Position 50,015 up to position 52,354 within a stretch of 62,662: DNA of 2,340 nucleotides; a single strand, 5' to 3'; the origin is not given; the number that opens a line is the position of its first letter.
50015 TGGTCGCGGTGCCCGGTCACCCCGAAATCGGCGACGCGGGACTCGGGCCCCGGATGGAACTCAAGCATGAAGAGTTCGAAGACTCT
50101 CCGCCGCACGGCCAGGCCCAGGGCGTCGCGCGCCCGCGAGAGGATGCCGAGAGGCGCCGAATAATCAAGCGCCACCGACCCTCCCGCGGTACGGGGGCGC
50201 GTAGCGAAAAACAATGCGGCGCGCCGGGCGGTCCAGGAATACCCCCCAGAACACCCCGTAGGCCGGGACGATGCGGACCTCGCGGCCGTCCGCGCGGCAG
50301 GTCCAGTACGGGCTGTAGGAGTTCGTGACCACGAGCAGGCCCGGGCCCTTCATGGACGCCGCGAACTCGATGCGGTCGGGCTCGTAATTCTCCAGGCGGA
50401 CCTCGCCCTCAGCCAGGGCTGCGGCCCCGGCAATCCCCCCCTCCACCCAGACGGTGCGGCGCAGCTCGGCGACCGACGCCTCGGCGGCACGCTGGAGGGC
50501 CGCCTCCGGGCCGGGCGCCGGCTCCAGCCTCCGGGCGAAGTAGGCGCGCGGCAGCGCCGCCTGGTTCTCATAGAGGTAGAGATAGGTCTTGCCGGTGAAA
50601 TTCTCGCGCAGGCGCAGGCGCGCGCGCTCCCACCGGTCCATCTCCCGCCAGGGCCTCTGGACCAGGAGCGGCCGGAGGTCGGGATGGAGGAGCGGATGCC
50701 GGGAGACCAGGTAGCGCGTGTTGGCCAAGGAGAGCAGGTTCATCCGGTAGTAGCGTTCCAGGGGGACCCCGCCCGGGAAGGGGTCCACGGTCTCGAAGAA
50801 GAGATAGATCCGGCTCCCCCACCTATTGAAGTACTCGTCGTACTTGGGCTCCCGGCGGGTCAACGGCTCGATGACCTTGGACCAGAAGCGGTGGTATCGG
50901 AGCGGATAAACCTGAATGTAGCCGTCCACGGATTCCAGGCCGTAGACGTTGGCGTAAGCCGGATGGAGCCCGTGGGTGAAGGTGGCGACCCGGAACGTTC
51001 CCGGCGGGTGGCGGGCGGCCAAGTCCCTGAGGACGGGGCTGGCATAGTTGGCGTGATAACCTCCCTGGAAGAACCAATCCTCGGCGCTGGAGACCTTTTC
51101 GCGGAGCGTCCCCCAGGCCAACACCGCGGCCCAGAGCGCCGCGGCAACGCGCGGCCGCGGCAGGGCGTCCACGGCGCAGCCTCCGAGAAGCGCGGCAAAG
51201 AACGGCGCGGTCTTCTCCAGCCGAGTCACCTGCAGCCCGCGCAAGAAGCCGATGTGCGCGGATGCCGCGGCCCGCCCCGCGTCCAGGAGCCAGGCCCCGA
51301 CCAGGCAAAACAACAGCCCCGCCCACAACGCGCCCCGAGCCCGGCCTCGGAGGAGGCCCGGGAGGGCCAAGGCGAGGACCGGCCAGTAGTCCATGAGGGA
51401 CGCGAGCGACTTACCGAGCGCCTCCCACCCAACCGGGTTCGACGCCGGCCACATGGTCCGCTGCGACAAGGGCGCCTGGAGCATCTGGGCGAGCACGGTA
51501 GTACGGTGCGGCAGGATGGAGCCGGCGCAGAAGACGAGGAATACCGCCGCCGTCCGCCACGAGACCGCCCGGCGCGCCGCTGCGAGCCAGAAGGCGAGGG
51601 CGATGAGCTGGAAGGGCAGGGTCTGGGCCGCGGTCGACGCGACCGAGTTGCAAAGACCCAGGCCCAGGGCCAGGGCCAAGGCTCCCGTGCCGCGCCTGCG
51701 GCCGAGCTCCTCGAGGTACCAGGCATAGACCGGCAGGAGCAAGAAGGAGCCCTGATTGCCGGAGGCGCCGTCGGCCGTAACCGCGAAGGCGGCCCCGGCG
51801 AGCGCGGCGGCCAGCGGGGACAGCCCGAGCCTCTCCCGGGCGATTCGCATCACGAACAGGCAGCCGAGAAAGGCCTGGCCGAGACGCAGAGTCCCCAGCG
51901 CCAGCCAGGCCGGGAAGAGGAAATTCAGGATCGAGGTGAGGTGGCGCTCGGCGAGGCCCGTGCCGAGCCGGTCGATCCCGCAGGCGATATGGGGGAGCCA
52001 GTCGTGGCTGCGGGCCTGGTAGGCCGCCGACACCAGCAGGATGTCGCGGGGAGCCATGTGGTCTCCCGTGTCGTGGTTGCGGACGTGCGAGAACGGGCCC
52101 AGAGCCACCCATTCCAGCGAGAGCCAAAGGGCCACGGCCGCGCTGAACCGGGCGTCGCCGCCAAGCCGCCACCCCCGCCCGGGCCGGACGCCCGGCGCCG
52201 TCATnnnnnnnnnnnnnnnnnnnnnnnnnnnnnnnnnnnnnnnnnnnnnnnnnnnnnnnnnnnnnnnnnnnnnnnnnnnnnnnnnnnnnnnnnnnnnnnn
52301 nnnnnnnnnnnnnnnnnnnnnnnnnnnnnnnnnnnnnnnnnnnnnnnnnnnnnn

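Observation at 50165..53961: TM-less GT2 + two paralogous small 3-TM/wHTH-tail proteins + YfhO-like GT-C: possible split polyprenyl-phosphate-sugar synthase complex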

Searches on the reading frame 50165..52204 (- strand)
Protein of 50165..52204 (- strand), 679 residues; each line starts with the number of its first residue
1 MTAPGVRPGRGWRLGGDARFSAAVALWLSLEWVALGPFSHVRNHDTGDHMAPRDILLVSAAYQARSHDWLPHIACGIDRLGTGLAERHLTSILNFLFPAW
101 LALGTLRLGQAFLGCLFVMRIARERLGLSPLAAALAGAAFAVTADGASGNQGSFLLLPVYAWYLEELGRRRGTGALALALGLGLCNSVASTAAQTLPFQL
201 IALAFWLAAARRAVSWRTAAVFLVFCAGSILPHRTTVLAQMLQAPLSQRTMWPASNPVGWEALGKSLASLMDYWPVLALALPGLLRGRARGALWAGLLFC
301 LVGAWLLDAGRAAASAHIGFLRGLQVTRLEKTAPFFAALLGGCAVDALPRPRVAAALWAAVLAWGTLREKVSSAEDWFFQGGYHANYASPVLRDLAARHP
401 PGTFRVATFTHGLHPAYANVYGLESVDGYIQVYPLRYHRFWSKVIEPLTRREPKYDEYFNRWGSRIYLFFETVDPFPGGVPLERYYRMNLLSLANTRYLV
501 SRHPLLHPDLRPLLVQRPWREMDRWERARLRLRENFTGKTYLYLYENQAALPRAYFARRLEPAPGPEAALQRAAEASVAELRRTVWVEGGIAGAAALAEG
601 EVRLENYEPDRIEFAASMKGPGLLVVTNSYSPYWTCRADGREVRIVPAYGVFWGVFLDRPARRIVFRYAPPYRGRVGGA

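Call 3: search_protein_families(library=pfam, proteins=[window:50165-52204:-], max_evalue=0.1)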
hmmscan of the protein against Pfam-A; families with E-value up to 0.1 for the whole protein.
window:50165-52204:- (679 aa): 2 families
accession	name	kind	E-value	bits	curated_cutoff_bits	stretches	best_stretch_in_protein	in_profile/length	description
PF19510.5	DUF6044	-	2.2e-23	83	27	2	302-472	320-496/564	Protein of unknown function (DUF6044)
PF09586.16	YfhO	-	0.0024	16.7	28.5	1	596-672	750-827/835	Bacterial membrane protein YfhO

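Call 4: search_protein_families(library=ncbifam, proteins=[window:50165-52204:-], max_evalue=0.1)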
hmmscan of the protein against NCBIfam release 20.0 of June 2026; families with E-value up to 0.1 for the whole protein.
window:50165-52204:- (679 aa): 0 families

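Call 12: find_related_loci(query=window:50165-52204:-, collection=genome_contigs, flank=6000)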
Query window:50165-52204:- (679 aa) in genome_contigs; peptide patterns used: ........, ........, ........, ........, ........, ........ (x = any residue, [..] = any of these).
21 stretches matched a pattern, but none encodes a relative of the query by tblastn (E <= 1e-3).

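Call 13: find_homologous_proteins(query=window:50165-52204:-, max_evalue=0.001)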
Query window:50165-52204:- (679 aa): 21 proteins with E <= 0.001 among 8000 candidates.
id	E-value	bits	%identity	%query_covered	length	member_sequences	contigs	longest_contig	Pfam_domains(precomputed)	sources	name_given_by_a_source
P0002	0.0e+0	1547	100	100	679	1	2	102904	PF19510.6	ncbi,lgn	-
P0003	2.1e-169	583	46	95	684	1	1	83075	PF19510.6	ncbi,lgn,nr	ncbi:MAG: hypothetical protein HY748_11245 [Elusimicrobia bacterium]|nr:hypothetical protein [Elusim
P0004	1.1e-168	581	46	96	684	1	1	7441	PF19510.6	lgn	-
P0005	5.0e-158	546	44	94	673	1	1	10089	PF19510.6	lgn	-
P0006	3.7e-156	540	45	98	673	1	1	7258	PF19510.6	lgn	-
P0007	1.5e-130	455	41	96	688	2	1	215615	PF19510.6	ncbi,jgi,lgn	ncbi:MAG: DUF6044 family protein [Elusimicrobiota bacterium]|jgi:hypothetical protein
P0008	1.4e-124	435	40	96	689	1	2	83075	PF19510.6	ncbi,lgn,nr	ncbi:MAG: hypothetical protein HY748_11190 [Elusimicrobia bacterium]|nr:hypothetical protein [Elusim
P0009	7.0e-122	426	38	96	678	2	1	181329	PF19510.6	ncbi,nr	ncbi:MAG: hypothetical protein HY924_17300 [Elusimicrobia bacterium]|nr:hypothetical protein [Elusim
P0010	9.0e-112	393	34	96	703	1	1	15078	PF19510.6,PF09586.17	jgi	jgi:hypothetical protein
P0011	6.1e-99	350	38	80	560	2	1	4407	PF19510.6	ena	-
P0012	2.7e-54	203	31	99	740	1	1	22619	PF19510.6,PF09586.17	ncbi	-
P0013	7.3e-45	172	38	37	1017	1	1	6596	PF19510.6,PF03706.19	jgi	jgi:hypothetical protein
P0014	6.7e-11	59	36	20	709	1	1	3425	PF09586.17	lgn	-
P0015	2.5e-6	44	26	38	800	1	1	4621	PF09586.17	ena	-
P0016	2.9e-6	44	33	21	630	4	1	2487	PF09586.17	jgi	jgi:hypothetical protein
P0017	2.7e-5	41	29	19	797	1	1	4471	PF09586.17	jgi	jgi:Bacterial membrane protein YfhO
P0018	5.5e-5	40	30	33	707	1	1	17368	PF09586.17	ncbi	-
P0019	1.2e-4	39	29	31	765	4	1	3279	PF09586.17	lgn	-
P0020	5.6e-4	37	24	40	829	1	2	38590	PF09586.17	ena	-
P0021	5.8e-4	37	28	39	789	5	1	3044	PF09586.17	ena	-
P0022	7.8e-4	36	30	20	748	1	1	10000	PF09586.17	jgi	jgi:hypothetical protein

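Call 14: find_encoding_contigs(protein=P0003, flank=10000, max_places=2)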
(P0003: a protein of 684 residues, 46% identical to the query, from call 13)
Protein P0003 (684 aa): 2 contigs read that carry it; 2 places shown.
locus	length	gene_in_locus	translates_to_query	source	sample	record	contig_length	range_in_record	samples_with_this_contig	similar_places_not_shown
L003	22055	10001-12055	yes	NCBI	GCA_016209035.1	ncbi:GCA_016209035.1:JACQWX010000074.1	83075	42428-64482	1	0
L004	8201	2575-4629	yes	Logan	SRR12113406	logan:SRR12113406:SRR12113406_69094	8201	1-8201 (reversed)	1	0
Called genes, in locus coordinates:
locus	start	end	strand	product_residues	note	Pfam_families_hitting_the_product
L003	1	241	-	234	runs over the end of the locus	PF08889:WbqC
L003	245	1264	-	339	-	PF04055:Radical_SAM, PF13186:SPASM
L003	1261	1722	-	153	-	PF13302:Acetyltransf_3 (weak), PF00583:Acetyltransf_1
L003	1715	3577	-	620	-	PF13522:GATase_6, PF13537:GATase_7, PF00733:Asn_synthase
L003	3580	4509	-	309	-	PF04055:Radical_SAM, PF13186:SPASM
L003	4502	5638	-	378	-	PF01041:DegT_DnrJ_EryC1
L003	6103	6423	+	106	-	-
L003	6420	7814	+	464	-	PF04326:SLFN_AlbA_2, PF13749:HATPase_c_4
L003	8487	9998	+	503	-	-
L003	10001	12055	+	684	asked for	PF19510:DUF6044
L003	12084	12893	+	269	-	PF00456:Transketolase_N, PF13292:DXP_synthase_N (faint)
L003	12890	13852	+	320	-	PF02779:Transket_pyr, PF02780:Transketolase_C, PF17147:PFOR_II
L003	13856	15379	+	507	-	PF02310:B12-binding, PF04055:Radical_SAM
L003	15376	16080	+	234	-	PF00535:Glycos_transf_2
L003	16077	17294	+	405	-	PF16261:DUF4915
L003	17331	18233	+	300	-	PF13469:Sulfotransfer_3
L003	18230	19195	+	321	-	PF01073:3Beta_HSD, PF01370:Epimerase, PF02719:Polysacc_synt_2, PF04321:RmlD_sub_bind, PF13460:NAD_binding_10 (weak), PF16363:GDP_Man_Dehyd, PF07993:NAD_binding_4 (weak)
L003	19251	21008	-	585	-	PF02348:CTP_transf_3, PF00389:2-Hacid_dh, PF02826:2-Hacid_dh_C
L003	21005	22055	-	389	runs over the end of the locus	-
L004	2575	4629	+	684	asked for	PF19510:DUF6044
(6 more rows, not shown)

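Call 15: find_encoding_contigs(protein=P0007, flank=8000, max_places=2)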
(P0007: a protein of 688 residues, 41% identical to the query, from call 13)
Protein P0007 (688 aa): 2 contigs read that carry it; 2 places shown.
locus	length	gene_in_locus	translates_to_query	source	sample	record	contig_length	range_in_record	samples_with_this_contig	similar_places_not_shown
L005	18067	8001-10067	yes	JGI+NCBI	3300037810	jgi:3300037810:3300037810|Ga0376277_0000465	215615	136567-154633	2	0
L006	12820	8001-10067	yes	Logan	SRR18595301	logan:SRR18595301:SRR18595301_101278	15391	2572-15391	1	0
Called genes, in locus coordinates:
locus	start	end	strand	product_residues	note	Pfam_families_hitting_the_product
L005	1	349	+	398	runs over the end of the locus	PF00155:Aminotran_1_2, PF01041:DegT_DnrJ_EryC1 (weak), PF01053:Cys_Met_Meta_PP (faint)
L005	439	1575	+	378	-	PF01041:DegT_DnrJ_EryC1, PF01212:Beta_elim_lyase (weak)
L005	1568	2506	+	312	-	PF04055:Radical_SAM, PF13186:SPASM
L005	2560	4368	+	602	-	PF13522:GATase_6, PF13537:GATase_7, PF00733:Asn_synthase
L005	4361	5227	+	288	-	PF00551:Formyl_trans_N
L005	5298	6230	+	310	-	PF04055:Radical_SAM, PF13186:SPASM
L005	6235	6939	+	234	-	PF08889:WbqC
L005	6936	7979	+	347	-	PF01073:3Beta_HSD, PF01370:Epimerase, PF02719:Polysacc_synt_2, PF04321:RmlD_sub_bind, PF07993:NAD_binding_4, PF16363:GDP_Man_Dehyd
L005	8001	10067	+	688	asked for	PF19510:DUF6044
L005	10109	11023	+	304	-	PF00535:Glycos_transf_2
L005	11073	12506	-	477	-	PF02310:B12-binding, PF04055:Radical_SAM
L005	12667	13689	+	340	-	PF01073:3Beta_HSD, PF01370:Epimerase, PF02719:Polysacc_synt_2, PF03435:Sacchrp_dh_NADP (weak), PF04321:RmlD_sub_bind, PF05368:NmrA, PF13460:NAD_binding_10, PF16363:GDP_Man_Dehyd, +2 more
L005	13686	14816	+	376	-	PF00155:Aminotran_1_2 (weak), PF01041:DegT_DnrJ_EryC1, PF01212:Beta_elim_lyase (weak)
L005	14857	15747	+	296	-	-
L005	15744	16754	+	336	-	PF03102:NeuB, PF08666:SAF (faint)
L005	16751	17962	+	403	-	PF02786:CPSase_L_D2 (weak), PF07478:Dala_Dala_lig_C, PF13535:ATP-grasp_4, PF18603:LAL_C2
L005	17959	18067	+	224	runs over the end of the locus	PF08241:Methyltransf_11 (weak), PF13649:Methyltransf_25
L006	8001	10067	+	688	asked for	PF19510:DUF6044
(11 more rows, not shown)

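Call 16: find_encoding_contigs(protein=P0009, flank=8000, max_places=2)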
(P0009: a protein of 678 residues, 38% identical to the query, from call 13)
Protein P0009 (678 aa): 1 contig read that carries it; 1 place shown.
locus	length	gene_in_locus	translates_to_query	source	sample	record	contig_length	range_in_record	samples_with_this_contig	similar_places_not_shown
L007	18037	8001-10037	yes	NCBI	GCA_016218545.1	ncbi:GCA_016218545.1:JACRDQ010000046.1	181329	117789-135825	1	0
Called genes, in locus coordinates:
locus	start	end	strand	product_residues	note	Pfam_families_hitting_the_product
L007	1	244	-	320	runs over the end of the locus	PF04055:Radical_SAM, PF13186:SPASM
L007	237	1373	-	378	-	PF00155:Aminotran_1_2 (weak), PF01041:DegT_DnrJ_EryC1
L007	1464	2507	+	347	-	PF03706:LPG_synthase_TM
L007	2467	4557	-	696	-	PF19510:DUF6044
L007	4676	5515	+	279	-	PF00551:Formyl_trans_N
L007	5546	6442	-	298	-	PF00535:Glycos_transf_2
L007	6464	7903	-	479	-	PF02310:B12-binding, PF04055:Radical_SAM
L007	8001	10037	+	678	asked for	PF19510:DUF6044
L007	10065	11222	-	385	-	PF02350:Epimerase_2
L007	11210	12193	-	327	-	PF03102:NeuB, PF08666:SAF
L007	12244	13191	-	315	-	PF00389:2-Hacid_dh, PF02826:2-Hacid_dh_C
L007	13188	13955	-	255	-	PF02348:CTP_transf_3, PF12804:NTP_transf_3 (weak)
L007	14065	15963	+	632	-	PF27859:LIC12162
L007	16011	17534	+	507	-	PF02310:B12-binding, PF04055:Radical_SAM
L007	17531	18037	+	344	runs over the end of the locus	PF01408:GFO_IDH_MocA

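Call 18: find_encoding_contigs(protein=P0010, flank=8000, max_places=2)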
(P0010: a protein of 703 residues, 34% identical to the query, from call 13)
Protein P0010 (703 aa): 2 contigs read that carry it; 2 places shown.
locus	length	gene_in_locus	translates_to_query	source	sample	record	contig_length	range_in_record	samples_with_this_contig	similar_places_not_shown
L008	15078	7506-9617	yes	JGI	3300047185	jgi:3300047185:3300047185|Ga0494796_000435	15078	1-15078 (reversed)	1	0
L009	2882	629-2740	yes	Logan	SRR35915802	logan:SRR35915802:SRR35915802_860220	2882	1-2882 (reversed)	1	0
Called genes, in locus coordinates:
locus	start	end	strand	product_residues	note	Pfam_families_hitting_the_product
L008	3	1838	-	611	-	PF00989:PAS, PF08448:PAS_4 (weak), PF13188:PAS_8, PF13426:PAS_9, PF00989:PAS, PF08448:PAS_4 (weak), PF13426:PAS_9, PF02518:HATPase_c, +4 more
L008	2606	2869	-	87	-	-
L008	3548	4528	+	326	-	PF01073:3Beta_HSD, PF01370:Epimerase, PF02719:Polysacc_synt_2, PF04321:RmlD_sub_bind, PF16363:GDP_Man_Dehyd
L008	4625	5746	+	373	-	PF01266:DAO (weak), PF12831:FAD_oxidored (weak), PF13450:NAD_binding_8, PF03275:GLF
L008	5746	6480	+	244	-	PF00535:Glycos_transf_2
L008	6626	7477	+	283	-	PF03706:LPG_synthase_TM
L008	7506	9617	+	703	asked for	PF19510:DUF6044, PF09586:YfhO (weak)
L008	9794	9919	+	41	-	-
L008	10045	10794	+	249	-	PF13353:Fer4_12 (weak), PF04055:Radical_SAM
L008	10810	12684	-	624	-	PF00005:ABC_tran, PF02463:SMC_N (faint), PF01926:MMR_HSR1 (faint), PF05729:NACHT (faint), PF13304:AAA_21 (faint), PF12848:ABC_tran_Xtn, PF00005:ABC_tran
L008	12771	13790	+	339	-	PF02826:2-Hacid_dh_C, PF03446:NAD_binding_2 (faint), PF03807:F420_oxidored (weak), PF07991:KARI_N, PF01450:KARI_C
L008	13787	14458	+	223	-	PF02666:PS_Dcarbxylase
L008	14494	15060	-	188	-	PF03692:CxxCxxCC (faint)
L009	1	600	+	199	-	?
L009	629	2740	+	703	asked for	PF19510:DUF6044, PF09586:YfhO (weak)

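Call 19: find_encoding_contigs(protein=P0012, flank=8000, max_places=2)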
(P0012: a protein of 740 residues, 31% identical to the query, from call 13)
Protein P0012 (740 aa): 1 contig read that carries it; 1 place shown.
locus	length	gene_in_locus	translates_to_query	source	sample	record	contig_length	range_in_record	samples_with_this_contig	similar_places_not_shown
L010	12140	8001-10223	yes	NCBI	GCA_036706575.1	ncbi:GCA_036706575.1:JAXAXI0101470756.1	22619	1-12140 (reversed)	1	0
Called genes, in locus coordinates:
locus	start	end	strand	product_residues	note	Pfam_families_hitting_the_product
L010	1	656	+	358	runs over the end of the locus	PF01370:Epimerase, PF04321:RmlD_sub_bind (weak), PF16363:GDP_Man_Dehyd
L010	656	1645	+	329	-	PF01370:Epimerase, PF04321:RmlD_sub_bind (weak), PF16363:GDP_Man_Dehyd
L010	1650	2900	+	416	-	PF13439:Glyco_transf_4, PF13579:Glyco_trans_4_4, PF00534:Glycos_transf_1 (weak), PF13692:Glyco_trans_1_4 (weak)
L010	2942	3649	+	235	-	PF08889:WbqC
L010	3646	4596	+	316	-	PF00535:Glycos_transf_2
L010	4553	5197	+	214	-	PF08241:Methyltransf_11 (weak), PF13649:Methyltransf_25 (weak)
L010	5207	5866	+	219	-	PF00132:Hexapep (weak), PF25087:GMPPB_C (faint), PF00132:Hexapep (weak)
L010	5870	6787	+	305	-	PF04041:Glyco_hydro_130 (faint), PF22847:Glyco_hydro_43_rel (faint)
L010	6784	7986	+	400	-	PF00155:Aminotran_1_2, PF01041:DegT_DnrJ_EryC1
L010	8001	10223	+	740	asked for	PF19510:DUF6044, PF09586:YfhO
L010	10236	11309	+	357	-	PF00106:adh_short (faint), PF01073:3Beta_HSD, PF01370:Epimerase, PF02719:Polysacc_synt_2, PF04321:RmlD_sub_bind, PF07993:NAD_binding_4, PF16363:GDP_Man_Dehyd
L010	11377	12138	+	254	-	?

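Call 44: search_solved_structures(query=window:50165-52204:-, max_evalue=1)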
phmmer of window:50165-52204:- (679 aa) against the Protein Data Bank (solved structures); distinct sequences matched with E-value up to 1: 2.
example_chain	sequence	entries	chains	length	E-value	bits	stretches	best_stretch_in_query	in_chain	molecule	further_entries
9v13_A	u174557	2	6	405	0.61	11.6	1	123-187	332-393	Acetyl-CoA acetyltransferase, cytosolic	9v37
1wl4_A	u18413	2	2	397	0.68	11.4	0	123-186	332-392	acetyl-Coenzyme A acetyltransferase 2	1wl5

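Call 67: predict_structure(alignment_id=A5)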
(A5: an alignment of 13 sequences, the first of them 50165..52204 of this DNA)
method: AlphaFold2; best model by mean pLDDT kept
length: 679 residues; sequences in the alignment: 13
mean_pLDDT: 78.8   pTM: 0.83
mean pLDDT of the five models: 78.8, 76.9, 76.5, 76.3, 73.4
residues with pLDDT >= 90: 207; 70-90: 313; 50-70: 106; < 50: 53
segments of 3 or more residues with pLDDT < 50: 1-12, 43-46, 59-86, 675-679
pLDDT, mean of each block of 10 residues (from residue 1): 35 73 90 62 47 56 37 38 51 74 83 95 93 94 71 88 94 93 90 84 93 92 96 80 76 60 71 71 68 90 85 78 77 91 88 88 86 77 74 78 70 67 63 75 89 78 59 78 91 89 91 89 90 85 92 90 89 93 84 73 82 90 81 88 89 88 89 48
secondary structure, 60 per line:
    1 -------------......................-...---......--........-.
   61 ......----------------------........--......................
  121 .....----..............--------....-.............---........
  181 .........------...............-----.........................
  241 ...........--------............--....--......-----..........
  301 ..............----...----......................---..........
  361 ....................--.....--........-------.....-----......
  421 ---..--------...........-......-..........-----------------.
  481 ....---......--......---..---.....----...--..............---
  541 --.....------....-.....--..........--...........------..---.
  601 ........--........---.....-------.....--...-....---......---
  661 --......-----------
elements in order (helices of 4 or more, strands of 3 or more residues): H14-35 H43-48 H51-58 H60-66 H89-96 H99-125 H130-143 H152-155 H157-169 H173-189 H196-210 H216-246 H248-251 H260-271 H274-277 H280-285 H291-314 H326-347 H351-380 H383-387 H390-397 E405-409 H415-420 H435-444 H446-451 H453-462 H488-493 E496-501 E510-514 H524-537 E543-547 E554-557 E559-563 H566-575 H578-583 E584-588 E600-608 E611-618 E622-626 E634-638 E641-643 E645-648 E652-657 E663-668
